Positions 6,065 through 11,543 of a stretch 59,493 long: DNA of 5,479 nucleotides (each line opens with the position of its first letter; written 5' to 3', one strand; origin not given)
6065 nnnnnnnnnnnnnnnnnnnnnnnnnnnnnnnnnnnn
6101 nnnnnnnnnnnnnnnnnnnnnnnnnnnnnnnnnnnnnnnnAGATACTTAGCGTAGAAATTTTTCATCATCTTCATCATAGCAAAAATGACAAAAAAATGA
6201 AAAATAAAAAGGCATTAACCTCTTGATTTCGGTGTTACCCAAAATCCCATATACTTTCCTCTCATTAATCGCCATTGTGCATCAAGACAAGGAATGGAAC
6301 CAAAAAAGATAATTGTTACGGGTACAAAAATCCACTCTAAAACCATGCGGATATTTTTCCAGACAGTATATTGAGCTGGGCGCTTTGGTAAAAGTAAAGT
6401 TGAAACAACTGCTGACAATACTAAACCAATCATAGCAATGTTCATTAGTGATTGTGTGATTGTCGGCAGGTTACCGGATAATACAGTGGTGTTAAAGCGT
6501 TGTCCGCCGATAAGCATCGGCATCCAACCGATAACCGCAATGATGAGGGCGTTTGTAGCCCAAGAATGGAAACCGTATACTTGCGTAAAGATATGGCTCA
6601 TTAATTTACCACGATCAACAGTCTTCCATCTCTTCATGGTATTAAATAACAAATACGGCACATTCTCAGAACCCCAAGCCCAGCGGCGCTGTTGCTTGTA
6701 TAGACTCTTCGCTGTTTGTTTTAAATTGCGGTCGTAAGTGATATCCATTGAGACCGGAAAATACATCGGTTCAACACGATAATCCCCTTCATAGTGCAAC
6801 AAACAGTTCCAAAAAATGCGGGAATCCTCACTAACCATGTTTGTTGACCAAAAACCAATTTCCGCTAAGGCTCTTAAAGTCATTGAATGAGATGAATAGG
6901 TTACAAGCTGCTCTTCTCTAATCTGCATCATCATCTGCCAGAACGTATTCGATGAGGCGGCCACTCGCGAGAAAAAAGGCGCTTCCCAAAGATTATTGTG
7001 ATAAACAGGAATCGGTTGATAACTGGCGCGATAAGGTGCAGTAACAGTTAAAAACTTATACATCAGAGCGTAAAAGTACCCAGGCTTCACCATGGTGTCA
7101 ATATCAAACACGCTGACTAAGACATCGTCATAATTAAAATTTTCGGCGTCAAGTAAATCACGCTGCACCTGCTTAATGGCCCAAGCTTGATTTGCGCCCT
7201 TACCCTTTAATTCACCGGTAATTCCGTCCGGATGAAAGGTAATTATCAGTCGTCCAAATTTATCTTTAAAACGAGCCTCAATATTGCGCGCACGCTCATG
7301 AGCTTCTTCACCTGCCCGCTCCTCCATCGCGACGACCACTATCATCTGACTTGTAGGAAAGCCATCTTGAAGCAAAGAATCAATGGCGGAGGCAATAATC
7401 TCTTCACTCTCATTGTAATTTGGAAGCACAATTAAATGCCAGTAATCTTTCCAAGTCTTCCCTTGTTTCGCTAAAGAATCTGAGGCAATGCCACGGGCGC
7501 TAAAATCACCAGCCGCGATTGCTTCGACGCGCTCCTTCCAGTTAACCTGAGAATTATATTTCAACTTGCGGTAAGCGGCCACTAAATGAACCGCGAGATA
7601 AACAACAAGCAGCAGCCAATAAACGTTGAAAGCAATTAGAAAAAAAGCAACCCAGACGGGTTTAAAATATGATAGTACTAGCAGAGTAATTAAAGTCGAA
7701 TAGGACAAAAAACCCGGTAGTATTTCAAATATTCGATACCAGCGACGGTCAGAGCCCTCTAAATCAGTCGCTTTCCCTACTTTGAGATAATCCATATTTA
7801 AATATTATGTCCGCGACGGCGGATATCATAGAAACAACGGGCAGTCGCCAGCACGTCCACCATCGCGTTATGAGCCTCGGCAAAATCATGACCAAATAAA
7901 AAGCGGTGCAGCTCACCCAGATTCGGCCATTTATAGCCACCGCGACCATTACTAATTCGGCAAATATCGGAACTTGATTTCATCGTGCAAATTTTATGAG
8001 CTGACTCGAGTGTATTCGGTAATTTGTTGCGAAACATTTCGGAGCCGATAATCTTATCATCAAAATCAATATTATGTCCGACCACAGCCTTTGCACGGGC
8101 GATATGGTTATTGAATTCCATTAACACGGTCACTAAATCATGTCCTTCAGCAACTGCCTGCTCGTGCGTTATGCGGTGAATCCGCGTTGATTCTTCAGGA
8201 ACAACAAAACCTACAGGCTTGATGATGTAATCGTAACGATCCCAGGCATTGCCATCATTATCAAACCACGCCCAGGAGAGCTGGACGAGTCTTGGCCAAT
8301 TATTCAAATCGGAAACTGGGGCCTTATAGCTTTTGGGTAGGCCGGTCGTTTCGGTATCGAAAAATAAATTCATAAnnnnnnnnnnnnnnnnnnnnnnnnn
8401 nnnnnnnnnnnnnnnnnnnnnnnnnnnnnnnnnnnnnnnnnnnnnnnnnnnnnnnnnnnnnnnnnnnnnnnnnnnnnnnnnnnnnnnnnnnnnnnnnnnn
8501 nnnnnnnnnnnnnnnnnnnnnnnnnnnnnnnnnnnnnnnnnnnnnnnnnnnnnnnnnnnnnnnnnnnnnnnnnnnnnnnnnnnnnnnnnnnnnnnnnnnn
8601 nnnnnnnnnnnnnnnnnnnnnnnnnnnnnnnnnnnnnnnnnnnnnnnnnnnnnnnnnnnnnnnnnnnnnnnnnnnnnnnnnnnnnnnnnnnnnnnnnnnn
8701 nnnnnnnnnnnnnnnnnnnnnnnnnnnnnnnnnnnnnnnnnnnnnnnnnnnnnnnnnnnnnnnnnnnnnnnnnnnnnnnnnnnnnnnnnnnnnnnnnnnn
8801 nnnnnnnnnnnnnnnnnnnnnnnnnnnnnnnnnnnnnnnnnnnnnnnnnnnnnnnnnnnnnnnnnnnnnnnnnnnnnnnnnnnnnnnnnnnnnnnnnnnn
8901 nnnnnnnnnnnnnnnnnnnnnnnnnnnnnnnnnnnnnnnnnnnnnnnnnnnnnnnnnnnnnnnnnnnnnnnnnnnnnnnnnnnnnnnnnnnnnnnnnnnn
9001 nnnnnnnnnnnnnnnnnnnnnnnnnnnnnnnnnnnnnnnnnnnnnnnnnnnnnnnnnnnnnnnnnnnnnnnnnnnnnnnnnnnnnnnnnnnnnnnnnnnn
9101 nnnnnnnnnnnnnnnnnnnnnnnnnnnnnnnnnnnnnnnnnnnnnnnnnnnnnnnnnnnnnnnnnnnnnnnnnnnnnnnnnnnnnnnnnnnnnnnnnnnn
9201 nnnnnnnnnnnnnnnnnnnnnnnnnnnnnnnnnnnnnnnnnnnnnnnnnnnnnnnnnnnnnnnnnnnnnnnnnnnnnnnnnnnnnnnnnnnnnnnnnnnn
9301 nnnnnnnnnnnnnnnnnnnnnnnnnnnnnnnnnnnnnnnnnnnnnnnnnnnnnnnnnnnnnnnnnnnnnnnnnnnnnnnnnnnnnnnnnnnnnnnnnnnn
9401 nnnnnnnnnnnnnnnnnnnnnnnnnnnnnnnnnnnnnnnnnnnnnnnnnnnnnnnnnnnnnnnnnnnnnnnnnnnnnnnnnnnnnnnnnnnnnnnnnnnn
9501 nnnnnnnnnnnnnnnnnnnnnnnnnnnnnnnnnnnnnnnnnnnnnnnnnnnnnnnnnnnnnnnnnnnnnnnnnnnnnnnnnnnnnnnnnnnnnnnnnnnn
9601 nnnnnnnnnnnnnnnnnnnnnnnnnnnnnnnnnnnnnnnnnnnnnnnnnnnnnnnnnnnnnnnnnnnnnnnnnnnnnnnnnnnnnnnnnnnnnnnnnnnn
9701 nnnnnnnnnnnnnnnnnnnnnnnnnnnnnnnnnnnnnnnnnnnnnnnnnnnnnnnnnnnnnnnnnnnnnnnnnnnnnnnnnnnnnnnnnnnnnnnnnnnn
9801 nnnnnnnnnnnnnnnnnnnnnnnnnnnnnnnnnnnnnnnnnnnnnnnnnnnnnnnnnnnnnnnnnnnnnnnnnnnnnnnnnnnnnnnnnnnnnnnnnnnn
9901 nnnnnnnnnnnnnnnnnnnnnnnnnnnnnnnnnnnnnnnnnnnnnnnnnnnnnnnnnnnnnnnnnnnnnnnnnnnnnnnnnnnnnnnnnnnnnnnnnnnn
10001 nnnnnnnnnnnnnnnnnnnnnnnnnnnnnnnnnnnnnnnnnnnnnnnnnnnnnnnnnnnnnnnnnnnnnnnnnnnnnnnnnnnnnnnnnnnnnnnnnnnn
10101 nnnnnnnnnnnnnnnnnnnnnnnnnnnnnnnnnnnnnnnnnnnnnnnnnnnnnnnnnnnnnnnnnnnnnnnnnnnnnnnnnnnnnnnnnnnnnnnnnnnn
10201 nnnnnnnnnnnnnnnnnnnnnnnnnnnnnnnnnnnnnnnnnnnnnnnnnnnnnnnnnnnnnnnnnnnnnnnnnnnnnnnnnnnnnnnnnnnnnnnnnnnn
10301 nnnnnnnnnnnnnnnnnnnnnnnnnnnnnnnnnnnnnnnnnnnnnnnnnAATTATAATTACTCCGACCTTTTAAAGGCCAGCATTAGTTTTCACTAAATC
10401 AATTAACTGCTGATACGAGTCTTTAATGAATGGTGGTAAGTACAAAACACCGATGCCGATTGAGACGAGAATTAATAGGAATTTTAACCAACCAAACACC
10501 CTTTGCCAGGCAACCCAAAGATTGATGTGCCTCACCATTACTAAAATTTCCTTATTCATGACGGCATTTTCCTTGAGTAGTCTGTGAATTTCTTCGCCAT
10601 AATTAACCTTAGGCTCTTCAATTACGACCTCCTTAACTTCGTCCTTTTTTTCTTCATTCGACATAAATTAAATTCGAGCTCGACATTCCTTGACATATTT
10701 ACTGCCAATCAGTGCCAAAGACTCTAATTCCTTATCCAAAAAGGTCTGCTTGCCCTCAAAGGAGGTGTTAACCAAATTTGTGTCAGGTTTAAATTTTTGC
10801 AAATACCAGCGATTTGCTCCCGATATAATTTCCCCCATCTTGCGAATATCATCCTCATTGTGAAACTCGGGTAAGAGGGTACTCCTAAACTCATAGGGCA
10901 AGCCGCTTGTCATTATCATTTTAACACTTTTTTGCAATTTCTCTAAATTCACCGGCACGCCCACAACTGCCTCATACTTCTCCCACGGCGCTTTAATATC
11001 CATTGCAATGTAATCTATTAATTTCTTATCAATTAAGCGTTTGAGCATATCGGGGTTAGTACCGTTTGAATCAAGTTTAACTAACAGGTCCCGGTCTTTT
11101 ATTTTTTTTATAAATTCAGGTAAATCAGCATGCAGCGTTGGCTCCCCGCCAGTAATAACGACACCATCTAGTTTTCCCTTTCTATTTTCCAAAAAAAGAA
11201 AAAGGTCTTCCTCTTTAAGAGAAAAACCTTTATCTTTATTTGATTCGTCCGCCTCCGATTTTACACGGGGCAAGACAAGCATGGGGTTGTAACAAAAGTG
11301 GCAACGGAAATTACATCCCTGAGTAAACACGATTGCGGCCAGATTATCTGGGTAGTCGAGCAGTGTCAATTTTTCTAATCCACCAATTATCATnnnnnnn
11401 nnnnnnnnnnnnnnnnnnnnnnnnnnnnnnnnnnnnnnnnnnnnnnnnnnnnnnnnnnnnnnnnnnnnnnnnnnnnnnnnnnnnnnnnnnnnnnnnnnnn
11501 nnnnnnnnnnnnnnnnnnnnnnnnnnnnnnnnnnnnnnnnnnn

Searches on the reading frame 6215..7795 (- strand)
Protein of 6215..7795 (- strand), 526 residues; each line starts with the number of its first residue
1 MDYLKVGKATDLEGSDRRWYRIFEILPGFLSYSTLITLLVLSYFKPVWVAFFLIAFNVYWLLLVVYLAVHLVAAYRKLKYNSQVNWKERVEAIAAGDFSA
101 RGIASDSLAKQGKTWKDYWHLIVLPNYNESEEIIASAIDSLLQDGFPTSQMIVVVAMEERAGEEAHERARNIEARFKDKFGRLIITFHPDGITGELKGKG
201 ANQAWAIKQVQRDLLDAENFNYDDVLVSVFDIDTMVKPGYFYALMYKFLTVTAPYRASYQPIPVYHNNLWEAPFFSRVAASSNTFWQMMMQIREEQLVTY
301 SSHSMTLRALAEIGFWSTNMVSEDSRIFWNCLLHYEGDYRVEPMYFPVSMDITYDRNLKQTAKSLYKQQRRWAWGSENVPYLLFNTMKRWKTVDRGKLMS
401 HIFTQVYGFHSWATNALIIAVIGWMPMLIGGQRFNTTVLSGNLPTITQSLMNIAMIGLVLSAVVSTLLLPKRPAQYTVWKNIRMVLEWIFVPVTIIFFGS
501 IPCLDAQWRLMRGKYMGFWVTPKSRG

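Call 18: search_protein_families(library=pfam, proteins=[window:6215-7795:-], max_evalue=0.001)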
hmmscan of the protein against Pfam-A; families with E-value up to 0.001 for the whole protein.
window:6215-7795:- (526 aa): 1 family
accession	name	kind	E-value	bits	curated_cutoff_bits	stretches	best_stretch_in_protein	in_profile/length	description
PF13632.12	Glyco_trans_2_3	-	1.6e-06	28.5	27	1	229-425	4-196/198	Glycosyl transferase family group 2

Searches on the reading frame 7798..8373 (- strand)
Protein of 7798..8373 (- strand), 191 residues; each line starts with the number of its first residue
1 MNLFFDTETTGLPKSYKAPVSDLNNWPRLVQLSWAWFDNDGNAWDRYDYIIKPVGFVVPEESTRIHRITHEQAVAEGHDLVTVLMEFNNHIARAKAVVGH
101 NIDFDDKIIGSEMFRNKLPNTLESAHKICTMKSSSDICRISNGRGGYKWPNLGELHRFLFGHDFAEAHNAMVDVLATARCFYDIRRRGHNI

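Call 18: search_protein_families(library=pfam, proteins=[window:7798-8373:-], max_evalue=0.001)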
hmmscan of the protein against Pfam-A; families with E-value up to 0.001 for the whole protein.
window:7798-8373:- (191 aa): 1 family
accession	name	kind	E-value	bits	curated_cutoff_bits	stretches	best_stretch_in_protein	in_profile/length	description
PF00929.31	RNase_T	-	2.4e-13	51.4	24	1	3-181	1-164/164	Exonuclease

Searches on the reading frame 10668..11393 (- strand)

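Call 18: search_protein_families(library=pfam, proteins=[window:10668-11393:-], max_evalue=0.001)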
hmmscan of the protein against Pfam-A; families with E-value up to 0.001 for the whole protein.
window:10668-11393:- (241 aa): 2 families
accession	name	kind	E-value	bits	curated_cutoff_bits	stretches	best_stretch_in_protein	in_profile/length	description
PF04055.27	Radical_SAM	-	2.3e-22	80.4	29.5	1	21-181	1-158/166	Radical SAM superfamily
PF13353.11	Fer4_12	-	1.8e-08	35.2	22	1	21-139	9-119/137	4Fe-4S single cluster domain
